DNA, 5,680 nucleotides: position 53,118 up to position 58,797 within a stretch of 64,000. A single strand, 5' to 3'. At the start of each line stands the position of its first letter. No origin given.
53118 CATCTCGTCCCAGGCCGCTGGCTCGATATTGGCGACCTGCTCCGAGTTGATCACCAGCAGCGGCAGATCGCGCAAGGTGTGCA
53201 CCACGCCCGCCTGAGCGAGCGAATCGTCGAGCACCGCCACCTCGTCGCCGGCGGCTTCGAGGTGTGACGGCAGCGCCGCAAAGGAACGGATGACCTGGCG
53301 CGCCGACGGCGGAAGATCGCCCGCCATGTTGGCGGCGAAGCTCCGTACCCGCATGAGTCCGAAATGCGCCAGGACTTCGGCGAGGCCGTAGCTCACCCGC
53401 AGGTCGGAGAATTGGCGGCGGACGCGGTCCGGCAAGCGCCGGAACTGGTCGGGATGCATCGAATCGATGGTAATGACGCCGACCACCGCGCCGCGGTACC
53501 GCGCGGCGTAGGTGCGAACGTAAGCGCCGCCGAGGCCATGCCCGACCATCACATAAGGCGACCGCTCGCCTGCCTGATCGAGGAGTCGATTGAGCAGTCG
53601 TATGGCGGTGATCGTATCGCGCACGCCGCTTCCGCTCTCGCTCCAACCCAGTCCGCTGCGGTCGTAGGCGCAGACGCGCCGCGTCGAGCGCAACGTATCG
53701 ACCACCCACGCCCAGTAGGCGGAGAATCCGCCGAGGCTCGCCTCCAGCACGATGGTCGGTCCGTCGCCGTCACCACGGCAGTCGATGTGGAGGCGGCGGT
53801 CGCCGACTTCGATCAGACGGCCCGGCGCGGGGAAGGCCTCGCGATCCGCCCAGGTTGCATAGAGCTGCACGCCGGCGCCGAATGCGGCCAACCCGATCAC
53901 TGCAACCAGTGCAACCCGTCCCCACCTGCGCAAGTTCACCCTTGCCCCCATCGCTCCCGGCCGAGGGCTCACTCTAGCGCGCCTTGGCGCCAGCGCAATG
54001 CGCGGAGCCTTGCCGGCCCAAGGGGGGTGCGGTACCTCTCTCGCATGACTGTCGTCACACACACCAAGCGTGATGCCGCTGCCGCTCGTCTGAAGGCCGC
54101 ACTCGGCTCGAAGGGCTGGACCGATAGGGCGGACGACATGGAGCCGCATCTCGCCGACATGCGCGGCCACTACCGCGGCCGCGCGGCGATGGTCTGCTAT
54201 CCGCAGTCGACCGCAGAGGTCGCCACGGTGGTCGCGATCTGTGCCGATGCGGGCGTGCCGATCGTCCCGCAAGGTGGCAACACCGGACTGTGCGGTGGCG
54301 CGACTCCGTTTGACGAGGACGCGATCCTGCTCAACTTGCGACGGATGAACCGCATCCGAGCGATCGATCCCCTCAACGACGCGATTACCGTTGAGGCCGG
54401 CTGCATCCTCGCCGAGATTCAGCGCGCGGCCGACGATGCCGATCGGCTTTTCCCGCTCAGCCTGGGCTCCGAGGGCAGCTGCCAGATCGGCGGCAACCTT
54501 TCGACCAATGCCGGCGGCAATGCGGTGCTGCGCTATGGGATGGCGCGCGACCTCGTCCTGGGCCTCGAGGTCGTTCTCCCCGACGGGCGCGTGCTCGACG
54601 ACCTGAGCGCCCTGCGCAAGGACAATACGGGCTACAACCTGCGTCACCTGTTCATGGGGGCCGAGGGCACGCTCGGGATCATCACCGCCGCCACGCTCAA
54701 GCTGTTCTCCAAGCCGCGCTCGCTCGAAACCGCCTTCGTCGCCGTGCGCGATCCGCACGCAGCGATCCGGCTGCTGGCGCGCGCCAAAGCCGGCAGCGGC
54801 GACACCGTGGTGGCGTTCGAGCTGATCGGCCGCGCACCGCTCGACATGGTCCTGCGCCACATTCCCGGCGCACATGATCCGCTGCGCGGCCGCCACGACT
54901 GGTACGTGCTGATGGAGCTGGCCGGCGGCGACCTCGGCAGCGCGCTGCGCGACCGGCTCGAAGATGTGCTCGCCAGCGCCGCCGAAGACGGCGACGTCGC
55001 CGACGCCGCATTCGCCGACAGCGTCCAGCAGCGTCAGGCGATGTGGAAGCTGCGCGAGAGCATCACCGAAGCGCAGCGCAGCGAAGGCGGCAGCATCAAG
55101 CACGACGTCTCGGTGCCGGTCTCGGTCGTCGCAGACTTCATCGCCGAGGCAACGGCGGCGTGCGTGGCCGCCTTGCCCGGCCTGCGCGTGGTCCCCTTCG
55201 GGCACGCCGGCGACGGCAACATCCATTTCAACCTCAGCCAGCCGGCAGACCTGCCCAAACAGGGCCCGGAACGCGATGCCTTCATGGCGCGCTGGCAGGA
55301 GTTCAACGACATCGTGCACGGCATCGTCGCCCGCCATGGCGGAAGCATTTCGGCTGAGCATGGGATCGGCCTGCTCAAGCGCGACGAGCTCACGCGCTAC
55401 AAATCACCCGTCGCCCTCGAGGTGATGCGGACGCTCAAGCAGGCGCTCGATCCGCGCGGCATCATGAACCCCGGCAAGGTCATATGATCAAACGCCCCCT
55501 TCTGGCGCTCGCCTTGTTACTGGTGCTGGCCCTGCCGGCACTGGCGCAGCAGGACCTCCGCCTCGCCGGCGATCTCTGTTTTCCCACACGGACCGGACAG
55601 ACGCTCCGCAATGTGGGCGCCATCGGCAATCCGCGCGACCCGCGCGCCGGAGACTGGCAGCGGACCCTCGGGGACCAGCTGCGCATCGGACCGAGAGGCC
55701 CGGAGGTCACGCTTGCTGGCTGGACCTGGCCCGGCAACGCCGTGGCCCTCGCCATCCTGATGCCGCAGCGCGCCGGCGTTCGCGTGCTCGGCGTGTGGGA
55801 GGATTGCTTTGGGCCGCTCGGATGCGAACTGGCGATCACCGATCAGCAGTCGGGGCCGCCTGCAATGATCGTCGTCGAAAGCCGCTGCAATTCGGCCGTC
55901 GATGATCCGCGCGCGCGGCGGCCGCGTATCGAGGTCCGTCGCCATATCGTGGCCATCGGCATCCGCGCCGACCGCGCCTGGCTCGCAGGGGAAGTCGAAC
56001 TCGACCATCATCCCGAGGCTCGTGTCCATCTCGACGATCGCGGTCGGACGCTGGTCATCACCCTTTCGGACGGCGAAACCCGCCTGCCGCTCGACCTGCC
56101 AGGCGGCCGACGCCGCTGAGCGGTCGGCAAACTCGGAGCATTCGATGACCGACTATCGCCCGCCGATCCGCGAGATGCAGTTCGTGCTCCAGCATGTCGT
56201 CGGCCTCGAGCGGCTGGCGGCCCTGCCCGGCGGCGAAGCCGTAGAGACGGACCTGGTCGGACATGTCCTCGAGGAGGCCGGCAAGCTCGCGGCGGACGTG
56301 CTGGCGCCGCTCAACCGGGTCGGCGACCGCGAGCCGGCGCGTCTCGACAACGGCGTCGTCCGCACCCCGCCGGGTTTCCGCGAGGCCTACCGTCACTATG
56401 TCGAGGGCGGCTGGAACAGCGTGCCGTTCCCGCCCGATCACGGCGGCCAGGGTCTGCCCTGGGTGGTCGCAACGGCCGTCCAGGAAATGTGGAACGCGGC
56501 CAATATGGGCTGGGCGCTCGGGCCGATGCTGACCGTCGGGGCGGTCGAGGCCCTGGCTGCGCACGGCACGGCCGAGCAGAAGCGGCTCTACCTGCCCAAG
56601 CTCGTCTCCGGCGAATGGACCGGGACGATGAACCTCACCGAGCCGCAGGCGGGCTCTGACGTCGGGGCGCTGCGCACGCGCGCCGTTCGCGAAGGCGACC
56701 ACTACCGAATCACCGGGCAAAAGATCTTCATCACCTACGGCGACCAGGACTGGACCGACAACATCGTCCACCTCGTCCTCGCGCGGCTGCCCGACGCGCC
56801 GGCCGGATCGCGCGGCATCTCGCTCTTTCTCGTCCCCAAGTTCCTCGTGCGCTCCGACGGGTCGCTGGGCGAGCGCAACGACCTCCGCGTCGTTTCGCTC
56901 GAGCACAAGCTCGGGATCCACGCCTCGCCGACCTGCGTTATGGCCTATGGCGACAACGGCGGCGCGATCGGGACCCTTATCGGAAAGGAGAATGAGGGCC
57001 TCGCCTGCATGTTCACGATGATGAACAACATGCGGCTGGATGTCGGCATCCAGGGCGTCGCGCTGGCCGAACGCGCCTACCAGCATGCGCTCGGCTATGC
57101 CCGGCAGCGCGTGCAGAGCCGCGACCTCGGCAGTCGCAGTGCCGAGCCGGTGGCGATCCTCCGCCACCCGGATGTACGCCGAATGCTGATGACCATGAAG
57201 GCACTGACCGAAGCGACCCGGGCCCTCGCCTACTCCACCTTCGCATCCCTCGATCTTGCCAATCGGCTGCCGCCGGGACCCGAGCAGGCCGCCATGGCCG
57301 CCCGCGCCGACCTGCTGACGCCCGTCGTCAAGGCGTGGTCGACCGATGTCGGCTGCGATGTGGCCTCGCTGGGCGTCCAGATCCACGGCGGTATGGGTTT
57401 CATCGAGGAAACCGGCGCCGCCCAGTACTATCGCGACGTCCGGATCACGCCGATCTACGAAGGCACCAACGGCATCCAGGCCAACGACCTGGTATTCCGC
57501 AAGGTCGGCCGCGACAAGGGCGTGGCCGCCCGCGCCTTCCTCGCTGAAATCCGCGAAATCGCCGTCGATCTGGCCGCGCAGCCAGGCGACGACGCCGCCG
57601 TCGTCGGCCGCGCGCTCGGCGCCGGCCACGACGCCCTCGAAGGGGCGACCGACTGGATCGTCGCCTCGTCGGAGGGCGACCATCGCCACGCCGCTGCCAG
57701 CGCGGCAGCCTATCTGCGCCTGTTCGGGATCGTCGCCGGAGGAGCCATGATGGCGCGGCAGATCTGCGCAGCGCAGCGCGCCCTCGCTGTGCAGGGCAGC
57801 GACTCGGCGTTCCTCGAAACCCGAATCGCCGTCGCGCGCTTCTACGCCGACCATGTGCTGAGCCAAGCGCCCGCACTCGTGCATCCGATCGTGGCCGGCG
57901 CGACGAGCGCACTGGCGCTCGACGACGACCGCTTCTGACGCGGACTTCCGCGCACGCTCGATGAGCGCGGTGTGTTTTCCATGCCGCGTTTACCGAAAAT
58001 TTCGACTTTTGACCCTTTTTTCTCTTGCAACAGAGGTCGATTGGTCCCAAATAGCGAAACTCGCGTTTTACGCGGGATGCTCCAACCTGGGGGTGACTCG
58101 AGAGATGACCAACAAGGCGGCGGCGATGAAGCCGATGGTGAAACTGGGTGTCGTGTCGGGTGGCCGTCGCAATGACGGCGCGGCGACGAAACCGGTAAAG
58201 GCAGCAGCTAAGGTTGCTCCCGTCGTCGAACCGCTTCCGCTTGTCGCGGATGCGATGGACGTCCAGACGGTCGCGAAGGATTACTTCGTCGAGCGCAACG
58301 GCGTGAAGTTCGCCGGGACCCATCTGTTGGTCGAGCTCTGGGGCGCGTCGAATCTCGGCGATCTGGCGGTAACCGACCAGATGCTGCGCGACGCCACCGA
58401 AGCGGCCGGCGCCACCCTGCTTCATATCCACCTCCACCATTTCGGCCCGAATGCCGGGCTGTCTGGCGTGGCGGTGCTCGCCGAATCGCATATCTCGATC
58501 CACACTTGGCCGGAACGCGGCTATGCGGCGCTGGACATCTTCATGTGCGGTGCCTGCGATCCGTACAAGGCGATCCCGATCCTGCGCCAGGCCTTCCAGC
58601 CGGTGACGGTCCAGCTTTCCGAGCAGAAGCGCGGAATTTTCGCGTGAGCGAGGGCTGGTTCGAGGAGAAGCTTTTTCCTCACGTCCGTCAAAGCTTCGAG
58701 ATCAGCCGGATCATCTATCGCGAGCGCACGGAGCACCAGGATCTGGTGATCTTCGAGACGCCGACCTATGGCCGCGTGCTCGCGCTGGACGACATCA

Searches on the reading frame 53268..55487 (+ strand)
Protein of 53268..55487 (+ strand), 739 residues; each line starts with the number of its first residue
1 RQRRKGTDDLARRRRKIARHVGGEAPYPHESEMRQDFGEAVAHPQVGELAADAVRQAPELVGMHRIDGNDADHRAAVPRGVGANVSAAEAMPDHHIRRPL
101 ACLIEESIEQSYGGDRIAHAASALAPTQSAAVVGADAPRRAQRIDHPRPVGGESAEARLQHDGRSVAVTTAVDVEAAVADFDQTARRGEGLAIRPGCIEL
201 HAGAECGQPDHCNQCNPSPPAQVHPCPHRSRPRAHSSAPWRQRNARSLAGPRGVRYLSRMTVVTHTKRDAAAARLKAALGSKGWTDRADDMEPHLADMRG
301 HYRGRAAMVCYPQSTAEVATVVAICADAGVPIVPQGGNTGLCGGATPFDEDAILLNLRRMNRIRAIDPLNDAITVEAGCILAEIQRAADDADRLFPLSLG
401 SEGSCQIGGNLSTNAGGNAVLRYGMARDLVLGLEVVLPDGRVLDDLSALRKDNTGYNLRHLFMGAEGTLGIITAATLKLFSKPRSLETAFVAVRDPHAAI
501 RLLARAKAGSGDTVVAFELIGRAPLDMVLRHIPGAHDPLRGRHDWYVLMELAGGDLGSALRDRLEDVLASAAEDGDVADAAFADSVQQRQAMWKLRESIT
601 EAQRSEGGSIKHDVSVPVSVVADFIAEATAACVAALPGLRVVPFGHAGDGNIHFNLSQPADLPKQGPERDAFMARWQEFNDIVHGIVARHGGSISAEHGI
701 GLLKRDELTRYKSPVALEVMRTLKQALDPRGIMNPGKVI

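Call 61: search_protein_families(library=pfam, proteins=[window:53268-55487:+], max_evalue=0.00001)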
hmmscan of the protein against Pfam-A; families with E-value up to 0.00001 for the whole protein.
window:53268-55487:+ (739 aa): 2 families
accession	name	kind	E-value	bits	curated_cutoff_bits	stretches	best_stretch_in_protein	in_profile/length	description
PF02913.24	FAD-oxidase_C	-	4.5e-55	187.5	21.2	1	482-738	1-248/248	FAD linked oxidases, C-terminal domain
PF01565.28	FAD_binding_4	-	2.9e-38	131.1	26.4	1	307-443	2-136/139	FAD binding domain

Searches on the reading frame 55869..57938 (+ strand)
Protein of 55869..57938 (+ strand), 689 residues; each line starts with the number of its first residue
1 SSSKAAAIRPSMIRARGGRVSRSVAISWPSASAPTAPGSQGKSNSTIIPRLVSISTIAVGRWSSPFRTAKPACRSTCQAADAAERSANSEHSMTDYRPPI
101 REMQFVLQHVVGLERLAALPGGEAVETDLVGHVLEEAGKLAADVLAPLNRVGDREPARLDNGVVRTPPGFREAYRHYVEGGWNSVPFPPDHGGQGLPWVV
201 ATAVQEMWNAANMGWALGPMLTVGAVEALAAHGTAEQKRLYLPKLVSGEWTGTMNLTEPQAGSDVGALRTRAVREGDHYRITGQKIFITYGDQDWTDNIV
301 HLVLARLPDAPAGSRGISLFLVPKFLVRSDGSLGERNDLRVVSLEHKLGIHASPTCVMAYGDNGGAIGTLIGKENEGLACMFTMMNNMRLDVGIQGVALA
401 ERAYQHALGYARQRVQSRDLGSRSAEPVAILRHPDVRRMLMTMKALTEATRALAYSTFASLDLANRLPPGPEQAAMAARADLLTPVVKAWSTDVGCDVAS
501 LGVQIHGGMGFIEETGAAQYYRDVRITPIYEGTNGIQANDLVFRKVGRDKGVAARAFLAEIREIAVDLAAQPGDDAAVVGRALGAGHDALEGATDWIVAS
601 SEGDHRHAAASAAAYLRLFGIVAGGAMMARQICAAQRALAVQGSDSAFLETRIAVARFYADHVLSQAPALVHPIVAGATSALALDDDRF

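Call 61: search_protein_families(library=pfam, proteins=[window:55869-57938:+], max_evalue=0.00001)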
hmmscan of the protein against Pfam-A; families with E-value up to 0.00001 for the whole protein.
window:55869-57938:+ (689 aa): 5 families
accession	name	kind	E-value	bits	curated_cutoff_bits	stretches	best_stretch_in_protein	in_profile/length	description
PF12806.12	Acyl-CoA_dh_C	-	1.1e-26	93.8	30.3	1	557-685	1-124/124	Acetyl-CoA dehydrogenase C-terminal like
PF00441.29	Acyl-CoA_dh_1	-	3.6e-25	89.3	22.4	1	375-541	1-145/150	Acyl-CoA dehydrogenase, C-terminal domain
PF02770.24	Acyl-CoA_dh_M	-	4.9e-13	49.5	33.3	1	254-358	2-92/97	Acyl-CoA dehydrogenase, middle domain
PF02771.21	Acyl-CoA_dh_N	-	4.8e-12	46.7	22.9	1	171-249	34-113/113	Acyl-CoA dehydrogenase, N-terminal domain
PF22924.1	ACOX_C_alpha1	-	1.2e-07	32.1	27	1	384-536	3-159/169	Acyl-CoA oxidase, C-alpha1 domain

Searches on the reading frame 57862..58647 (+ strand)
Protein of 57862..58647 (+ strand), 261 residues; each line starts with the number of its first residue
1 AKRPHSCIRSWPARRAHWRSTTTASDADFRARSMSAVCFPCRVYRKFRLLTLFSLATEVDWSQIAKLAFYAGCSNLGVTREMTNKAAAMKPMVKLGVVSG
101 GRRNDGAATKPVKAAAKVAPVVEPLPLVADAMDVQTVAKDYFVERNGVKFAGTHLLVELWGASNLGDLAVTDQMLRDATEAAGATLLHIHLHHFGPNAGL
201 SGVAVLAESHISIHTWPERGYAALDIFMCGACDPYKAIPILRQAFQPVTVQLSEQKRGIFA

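Call 61: search_protein_families(library=pfam, proteins=[window:57862-58647:+], max_evalue=0.00001)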
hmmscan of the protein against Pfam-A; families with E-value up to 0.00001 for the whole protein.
window:57862-58647:+ (261 aa): 1 family
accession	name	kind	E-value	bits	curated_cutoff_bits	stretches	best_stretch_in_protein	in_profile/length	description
PF02675.21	AdoMet_dc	-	5.8e-34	117.1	25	1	154-258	1-107/107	S-adenosylmethionine decarboxylase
